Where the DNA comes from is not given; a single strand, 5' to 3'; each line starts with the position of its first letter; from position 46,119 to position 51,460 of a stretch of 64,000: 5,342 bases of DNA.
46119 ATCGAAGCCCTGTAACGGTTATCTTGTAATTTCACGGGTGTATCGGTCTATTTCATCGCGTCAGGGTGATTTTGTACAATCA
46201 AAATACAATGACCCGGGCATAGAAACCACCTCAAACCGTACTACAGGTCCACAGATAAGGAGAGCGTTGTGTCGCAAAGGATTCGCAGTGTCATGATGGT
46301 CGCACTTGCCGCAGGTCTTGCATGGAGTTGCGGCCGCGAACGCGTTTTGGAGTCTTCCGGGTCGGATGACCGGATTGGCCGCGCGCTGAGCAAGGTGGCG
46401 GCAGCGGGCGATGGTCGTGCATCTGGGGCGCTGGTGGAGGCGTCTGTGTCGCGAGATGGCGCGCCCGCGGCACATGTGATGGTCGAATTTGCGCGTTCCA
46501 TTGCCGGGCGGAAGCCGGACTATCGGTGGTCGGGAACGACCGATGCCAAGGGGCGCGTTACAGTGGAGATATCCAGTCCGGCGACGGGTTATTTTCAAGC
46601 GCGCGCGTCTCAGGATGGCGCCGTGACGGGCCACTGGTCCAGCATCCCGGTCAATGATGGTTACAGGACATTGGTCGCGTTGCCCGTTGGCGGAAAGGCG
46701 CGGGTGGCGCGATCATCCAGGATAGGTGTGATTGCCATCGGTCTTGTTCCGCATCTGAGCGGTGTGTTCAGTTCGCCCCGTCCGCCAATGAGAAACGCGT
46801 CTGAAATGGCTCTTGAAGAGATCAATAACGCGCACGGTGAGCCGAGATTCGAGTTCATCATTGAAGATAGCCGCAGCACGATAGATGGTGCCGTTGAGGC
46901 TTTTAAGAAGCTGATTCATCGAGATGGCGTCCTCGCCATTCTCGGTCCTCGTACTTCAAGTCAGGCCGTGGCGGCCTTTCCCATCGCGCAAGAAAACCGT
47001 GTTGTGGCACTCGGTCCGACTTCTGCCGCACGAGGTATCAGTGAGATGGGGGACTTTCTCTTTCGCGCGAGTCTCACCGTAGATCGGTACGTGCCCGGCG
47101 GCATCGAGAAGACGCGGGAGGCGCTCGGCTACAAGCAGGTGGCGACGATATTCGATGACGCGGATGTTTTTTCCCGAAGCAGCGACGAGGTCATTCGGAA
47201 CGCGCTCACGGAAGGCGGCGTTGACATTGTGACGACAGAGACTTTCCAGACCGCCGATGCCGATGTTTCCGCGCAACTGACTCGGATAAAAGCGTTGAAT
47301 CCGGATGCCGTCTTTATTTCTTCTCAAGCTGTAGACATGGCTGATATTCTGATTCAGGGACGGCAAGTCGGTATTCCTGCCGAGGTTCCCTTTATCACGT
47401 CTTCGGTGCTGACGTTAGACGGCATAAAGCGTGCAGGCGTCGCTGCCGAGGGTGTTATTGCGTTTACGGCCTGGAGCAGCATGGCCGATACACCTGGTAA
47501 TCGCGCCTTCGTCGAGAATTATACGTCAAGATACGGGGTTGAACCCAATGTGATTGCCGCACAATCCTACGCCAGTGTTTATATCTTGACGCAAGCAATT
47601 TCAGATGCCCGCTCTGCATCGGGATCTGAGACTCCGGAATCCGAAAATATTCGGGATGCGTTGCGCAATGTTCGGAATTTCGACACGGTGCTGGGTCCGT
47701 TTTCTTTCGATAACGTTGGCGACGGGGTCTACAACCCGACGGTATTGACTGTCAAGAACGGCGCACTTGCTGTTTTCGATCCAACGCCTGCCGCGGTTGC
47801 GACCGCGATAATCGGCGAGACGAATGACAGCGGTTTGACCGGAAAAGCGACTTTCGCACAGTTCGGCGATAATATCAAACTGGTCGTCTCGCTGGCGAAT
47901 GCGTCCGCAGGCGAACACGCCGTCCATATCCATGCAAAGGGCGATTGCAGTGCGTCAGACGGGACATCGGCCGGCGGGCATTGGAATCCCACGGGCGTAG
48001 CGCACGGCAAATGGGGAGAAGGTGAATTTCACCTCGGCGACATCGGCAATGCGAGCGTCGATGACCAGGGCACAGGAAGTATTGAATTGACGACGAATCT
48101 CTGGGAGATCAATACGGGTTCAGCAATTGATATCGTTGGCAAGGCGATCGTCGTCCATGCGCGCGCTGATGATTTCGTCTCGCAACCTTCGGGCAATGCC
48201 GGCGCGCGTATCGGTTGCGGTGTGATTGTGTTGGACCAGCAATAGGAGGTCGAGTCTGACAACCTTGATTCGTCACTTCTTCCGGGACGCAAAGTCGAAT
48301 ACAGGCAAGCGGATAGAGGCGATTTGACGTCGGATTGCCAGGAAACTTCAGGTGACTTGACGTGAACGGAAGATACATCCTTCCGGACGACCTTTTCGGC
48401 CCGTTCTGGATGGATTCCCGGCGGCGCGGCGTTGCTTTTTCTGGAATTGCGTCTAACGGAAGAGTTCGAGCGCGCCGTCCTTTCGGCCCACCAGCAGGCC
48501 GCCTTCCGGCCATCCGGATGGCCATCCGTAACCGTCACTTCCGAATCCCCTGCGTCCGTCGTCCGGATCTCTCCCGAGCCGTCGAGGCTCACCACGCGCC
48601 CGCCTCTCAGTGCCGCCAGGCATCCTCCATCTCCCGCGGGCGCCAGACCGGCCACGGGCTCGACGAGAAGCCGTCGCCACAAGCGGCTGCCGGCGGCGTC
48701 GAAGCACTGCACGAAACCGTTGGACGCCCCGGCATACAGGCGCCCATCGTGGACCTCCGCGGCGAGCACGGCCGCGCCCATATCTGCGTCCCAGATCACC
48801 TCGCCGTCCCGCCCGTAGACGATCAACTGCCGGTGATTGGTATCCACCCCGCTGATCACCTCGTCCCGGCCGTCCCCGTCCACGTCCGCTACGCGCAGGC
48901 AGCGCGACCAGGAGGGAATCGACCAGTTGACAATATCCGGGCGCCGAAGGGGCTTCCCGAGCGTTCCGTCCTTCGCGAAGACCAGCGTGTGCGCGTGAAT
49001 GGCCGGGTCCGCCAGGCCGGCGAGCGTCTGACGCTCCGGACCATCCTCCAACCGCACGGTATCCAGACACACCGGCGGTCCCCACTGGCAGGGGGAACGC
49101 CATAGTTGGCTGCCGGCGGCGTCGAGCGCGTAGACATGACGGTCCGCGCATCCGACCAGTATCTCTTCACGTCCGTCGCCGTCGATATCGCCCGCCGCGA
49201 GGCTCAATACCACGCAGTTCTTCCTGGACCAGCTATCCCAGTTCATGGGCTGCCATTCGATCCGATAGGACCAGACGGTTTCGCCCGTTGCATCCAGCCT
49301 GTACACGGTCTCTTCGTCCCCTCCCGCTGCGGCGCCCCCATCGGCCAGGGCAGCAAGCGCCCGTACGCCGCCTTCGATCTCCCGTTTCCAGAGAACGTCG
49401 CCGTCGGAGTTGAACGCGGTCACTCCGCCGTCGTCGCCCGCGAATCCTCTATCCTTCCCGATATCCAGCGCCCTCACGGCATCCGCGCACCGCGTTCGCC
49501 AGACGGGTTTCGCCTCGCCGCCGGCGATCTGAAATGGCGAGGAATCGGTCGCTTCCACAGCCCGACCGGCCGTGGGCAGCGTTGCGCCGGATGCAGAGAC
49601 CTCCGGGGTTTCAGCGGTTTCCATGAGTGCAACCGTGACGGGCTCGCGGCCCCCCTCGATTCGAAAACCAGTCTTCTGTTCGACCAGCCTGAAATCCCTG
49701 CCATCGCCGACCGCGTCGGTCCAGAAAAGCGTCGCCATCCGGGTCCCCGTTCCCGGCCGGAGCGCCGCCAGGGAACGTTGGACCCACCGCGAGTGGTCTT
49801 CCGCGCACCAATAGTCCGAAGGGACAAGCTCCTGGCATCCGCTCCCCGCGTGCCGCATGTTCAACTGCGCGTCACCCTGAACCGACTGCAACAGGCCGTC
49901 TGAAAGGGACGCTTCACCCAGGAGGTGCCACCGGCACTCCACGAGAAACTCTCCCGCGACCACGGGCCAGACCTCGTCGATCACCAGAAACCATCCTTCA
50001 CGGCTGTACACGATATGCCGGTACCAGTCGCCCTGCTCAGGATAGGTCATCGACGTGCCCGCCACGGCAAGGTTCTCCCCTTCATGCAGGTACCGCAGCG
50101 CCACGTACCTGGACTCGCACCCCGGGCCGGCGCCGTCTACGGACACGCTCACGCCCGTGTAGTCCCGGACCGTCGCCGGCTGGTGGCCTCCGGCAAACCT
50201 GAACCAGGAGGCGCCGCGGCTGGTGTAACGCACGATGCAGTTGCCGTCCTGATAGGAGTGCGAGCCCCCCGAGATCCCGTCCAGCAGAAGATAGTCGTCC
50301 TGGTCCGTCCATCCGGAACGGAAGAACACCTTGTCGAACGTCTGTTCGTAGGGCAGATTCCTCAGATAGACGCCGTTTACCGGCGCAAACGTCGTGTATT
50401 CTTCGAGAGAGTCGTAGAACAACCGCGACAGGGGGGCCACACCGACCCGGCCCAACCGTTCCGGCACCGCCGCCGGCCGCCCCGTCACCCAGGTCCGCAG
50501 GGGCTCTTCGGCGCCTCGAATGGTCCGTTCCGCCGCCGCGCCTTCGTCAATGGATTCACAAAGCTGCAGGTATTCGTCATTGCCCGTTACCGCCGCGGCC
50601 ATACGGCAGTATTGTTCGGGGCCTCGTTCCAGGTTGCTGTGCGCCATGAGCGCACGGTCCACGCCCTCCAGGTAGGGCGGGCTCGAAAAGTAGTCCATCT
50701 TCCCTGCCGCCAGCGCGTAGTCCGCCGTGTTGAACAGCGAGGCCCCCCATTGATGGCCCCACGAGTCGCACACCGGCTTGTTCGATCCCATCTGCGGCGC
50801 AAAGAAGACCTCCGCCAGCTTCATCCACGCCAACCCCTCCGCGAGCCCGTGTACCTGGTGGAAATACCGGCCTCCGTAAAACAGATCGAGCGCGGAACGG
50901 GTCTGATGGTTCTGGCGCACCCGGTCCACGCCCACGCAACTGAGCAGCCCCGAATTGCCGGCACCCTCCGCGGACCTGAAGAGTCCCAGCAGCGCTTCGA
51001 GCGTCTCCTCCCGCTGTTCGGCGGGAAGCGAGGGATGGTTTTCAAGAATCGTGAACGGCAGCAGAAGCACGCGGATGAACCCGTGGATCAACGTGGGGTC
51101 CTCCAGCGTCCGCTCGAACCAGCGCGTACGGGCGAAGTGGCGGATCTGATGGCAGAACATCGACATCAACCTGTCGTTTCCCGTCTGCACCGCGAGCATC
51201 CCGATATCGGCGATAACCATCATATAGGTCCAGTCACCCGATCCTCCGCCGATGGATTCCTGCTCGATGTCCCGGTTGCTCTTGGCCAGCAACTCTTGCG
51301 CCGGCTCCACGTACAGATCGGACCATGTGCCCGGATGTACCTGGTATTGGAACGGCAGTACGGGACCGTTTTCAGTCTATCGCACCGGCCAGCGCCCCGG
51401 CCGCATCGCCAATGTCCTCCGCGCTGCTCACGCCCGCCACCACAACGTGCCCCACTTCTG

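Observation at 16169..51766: Five giant paralogues with a heparinase II/III-like core plus FG-GAP beta-propeller, three in direct tandem, all lacking signal peptides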

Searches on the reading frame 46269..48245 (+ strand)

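Call 7: search_protein_families(library=pfam, proteins=[window:46269-48245:+], max_evalue=0.001)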
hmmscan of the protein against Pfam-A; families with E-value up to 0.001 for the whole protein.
window:46269-48245:+ (658 aa): 4 families
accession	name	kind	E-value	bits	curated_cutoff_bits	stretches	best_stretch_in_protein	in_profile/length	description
PF13458.12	Peripla_BP_6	-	2.7e-58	198.7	31.7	1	155-492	2-335/343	Periplasmic binding protein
PF00080.25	Sod_Cu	-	3.6e-36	124.9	28.9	1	524-653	2-133/133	Copper/zinc superoxide dismutase (SODC)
PF01094.35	ANF_receptor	-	3.2e-29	102.5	25.4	1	175-495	3-350/353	Receptor family ligand binding region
PF13433.12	Peripla_BP_5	-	4.2e-20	72.6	27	1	156-481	2-321/363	Periplasmic binding protein domain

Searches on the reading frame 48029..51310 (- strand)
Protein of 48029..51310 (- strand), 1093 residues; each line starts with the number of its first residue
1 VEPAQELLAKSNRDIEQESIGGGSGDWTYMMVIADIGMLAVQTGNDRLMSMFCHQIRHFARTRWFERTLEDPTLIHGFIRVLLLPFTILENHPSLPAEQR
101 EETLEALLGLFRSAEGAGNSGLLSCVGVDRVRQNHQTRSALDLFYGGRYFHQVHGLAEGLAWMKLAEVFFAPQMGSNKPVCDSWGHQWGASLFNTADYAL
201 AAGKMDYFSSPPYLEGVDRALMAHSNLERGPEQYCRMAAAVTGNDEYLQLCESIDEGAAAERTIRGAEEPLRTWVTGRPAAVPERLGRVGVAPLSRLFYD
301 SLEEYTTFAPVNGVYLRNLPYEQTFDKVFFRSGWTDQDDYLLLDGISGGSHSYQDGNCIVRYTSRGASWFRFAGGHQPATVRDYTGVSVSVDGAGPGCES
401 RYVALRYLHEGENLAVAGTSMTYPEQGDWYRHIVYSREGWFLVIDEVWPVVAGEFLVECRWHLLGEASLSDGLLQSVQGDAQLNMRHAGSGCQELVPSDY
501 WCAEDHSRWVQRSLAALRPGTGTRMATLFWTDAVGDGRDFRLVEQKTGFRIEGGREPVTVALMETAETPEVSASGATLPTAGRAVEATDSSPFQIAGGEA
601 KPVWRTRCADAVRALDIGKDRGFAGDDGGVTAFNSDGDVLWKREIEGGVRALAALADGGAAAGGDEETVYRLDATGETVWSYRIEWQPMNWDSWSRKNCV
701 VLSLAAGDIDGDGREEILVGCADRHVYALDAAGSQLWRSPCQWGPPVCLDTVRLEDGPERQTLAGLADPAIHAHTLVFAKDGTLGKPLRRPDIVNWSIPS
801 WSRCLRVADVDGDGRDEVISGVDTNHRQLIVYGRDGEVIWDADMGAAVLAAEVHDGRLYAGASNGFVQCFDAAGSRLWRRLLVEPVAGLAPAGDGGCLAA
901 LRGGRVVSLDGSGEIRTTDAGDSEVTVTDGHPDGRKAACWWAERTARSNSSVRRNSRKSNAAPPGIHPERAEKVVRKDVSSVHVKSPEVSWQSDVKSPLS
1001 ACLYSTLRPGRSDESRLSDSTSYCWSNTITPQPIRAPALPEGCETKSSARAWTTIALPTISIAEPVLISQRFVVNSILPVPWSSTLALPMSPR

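Call 4: search_protein_families(library=pfam, proteins=[window:48029-51310:-], max_evalue=0.01)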
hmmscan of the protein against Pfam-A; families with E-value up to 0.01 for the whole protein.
window:48029-51310:- (1093 aa): 8 families
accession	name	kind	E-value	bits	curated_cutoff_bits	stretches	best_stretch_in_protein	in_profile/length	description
PF13360.13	PQQ_2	-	2e-13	51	27.6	2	723-925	2-140/233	Outer membrane protein assembly factor BamB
PF25292.1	Beta-prop_CGLA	-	1.4e-09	38.4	26.8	1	704-738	34-68/316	Lambda-carrageenase beta-propeller domain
PF13570.13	Beta-prop_ACSF4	-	4.5e-09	36.6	133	1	623-741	150-253/329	Beta-alanine-activating enzyme, beta-propeller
PF13517.12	FG-GAP_3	-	7e-07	30.2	26.9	0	668-719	19-61/61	FG-GAP-like repeat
PF01839.29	FG-GAP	-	1.8e-06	28.1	22.1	1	703-720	4-21/37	FG-GAP repeat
PF14783.12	BBS2_Mid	-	6.2e-06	26.7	27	0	805-879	2-73/108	Ciliary BBSome complex subunit 2, middle region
PF21348.3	RGL11_C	-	0.0053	16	27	0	805-823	238-259/490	Rhamnogalacturonan lyase family 11, C-terminal domain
PF15907.11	Itfg2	-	0.0064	16.2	27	0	707-728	81-102/330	Integrin-alpha FG-GAP repeat-containing protein 2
